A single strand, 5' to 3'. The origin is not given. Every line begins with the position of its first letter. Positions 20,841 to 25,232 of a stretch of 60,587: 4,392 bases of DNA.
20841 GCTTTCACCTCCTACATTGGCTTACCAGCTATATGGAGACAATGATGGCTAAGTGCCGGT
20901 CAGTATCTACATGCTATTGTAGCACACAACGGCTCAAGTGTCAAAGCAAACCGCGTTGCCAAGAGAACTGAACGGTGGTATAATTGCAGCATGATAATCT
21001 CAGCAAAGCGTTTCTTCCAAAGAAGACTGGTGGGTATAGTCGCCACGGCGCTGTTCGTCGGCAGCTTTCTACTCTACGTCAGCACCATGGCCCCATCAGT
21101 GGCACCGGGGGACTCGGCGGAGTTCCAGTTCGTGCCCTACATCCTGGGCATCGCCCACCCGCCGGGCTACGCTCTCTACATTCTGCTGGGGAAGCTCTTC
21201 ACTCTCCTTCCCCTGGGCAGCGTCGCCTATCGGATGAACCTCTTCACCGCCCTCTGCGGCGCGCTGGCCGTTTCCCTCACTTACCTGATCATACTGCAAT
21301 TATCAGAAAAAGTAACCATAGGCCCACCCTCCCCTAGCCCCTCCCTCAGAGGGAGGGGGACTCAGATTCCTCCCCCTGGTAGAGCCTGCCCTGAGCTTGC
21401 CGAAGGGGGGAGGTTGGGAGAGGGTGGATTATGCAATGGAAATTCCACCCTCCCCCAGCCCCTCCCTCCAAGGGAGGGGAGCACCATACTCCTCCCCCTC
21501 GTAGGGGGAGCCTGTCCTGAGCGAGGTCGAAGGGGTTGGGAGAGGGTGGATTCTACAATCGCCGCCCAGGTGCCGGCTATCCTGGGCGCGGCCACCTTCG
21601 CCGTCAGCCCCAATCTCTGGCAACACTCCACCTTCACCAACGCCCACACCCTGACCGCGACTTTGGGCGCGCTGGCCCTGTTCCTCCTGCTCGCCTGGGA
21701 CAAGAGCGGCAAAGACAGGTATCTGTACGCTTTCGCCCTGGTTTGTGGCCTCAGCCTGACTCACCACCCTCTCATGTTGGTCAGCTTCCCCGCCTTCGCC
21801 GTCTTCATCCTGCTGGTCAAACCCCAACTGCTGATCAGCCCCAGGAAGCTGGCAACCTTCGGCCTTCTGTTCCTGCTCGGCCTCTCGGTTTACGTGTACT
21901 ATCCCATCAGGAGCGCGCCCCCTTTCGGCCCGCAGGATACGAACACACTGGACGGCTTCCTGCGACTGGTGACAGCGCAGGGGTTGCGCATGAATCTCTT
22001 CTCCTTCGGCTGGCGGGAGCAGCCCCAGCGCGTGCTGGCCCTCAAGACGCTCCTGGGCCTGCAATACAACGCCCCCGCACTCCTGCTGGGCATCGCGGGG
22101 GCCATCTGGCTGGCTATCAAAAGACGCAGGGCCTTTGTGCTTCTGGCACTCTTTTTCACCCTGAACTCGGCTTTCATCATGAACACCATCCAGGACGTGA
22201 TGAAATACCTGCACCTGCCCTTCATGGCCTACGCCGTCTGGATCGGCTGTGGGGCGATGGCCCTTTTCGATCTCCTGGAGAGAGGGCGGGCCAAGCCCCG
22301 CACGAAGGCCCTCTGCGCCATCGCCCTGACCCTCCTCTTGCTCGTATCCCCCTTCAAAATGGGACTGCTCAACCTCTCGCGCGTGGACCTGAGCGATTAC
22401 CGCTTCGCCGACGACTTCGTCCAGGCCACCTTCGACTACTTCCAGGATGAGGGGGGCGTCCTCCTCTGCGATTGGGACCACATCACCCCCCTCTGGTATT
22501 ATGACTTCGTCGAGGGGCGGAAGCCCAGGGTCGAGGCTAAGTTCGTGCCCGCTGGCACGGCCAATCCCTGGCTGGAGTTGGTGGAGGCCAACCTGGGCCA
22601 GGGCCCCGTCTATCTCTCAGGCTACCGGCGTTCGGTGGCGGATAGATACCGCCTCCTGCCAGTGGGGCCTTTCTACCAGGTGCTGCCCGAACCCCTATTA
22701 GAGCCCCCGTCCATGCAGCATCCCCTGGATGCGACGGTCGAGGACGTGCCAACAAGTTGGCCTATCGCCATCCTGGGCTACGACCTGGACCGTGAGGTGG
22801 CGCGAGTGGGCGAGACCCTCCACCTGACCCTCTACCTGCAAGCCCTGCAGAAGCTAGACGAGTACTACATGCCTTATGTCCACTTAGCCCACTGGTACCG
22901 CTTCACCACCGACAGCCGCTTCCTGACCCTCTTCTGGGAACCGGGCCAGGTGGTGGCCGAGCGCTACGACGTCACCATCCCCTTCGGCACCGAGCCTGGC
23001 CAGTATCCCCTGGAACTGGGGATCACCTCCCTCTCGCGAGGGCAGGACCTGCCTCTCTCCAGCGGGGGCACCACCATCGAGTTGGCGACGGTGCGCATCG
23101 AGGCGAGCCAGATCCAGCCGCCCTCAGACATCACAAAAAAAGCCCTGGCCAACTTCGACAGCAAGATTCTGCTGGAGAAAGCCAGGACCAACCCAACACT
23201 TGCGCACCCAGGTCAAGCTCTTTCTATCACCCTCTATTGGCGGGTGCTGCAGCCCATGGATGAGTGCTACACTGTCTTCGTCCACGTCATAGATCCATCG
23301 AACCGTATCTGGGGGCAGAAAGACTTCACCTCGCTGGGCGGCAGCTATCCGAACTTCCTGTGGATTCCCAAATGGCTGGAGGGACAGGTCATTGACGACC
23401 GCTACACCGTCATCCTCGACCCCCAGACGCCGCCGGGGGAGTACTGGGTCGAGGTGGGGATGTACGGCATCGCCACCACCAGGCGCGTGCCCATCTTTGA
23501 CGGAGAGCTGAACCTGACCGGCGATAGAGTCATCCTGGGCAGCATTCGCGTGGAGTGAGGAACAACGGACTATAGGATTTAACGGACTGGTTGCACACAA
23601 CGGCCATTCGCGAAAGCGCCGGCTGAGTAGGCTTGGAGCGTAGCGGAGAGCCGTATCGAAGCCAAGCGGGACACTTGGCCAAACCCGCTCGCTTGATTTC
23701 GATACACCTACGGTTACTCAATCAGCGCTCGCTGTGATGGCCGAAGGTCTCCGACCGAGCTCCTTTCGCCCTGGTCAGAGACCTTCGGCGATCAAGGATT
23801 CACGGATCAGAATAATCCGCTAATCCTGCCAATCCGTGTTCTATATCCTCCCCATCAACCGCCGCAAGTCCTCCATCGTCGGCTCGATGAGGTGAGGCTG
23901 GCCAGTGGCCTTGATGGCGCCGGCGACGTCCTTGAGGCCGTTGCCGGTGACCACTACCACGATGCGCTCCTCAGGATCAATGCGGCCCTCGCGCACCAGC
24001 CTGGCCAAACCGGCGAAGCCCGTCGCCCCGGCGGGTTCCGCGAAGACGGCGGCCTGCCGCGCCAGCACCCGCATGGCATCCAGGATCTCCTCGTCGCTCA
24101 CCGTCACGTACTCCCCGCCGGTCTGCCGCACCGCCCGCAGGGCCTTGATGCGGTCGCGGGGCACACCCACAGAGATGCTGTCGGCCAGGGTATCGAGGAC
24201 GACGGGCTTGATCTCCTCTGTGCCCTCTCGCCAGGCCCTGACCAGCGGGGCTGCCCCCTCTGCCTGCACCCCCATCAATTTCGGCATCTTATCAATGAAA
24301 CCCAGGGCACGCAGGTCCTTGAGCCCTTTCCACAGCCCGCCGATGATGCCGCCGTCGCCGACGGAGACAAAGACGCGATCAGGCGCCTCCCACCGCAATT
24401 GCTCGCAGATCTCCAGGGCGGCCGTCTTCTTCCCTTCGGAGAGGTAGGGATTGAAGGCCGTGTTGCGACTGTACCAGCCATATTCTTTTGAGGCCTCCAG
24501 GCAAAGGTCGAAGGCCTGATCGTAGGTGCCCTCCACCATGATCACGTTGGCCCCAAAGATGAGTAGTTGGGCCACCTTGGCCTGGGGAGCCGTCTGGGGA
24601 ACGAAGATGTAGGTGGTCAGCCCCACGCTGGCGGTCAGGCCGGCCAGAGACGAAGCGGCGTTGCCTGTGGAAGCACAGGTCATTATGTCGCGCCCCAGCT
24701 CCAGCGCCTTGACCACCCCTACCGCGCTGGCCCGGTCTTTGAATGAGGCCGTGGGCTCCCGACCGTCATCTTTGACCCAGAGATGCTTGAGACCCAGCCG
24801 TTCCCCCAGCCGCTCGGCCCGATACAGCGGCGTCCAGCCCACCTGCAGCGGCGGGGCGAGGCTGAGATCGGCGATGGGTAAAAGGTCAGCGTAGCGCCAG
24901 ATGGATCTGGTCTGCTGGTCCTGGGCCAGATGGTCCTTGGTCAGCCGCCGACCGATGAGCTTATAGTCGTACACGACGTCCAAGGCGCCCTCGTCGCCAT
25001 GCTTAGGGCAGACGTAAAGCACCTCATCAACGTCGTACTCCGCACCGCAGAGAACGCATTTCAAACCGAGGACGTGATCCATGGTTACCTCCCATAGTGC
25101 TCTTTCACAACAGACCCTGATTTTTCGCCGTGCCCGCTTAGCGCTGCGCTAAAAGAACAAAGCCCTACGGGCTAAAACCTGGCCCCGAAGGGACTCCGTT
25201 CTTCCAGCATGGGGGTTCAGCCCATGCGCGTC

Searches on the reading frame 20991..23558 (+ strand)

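Call 22: search_protein_families(library=pfam, proteins=[window:20991-23558:+], max_evalue=0.00001)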
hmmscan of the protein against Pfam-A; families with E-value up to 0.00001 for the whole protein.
window:20991-23558:+ (855 aa): 1 family
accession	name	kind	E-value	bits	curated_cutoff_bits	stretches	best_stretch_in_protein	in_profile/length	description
PF11028.14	TMEM260-like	-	7.5e-32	111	24.2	2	41-109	1-71/179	Protein O-mannosyl-transferase TMEM260-like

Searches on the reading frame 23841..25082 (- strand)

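Call 22: search_protein_families(library=pfam, proteins=[window:23841-25082:-], max_evalue=0.00001)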
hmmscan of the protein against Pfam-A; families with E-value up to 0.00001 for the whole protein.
window:23841-25082:- (413 aa): 1 family
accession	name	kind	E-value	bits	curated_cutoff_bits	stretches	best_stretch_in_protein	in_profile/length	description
PF00291.31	PALP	-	4.1e-80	269.7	35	1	80-380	4-295/295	Pyridoxal-phosphate dependent enzyme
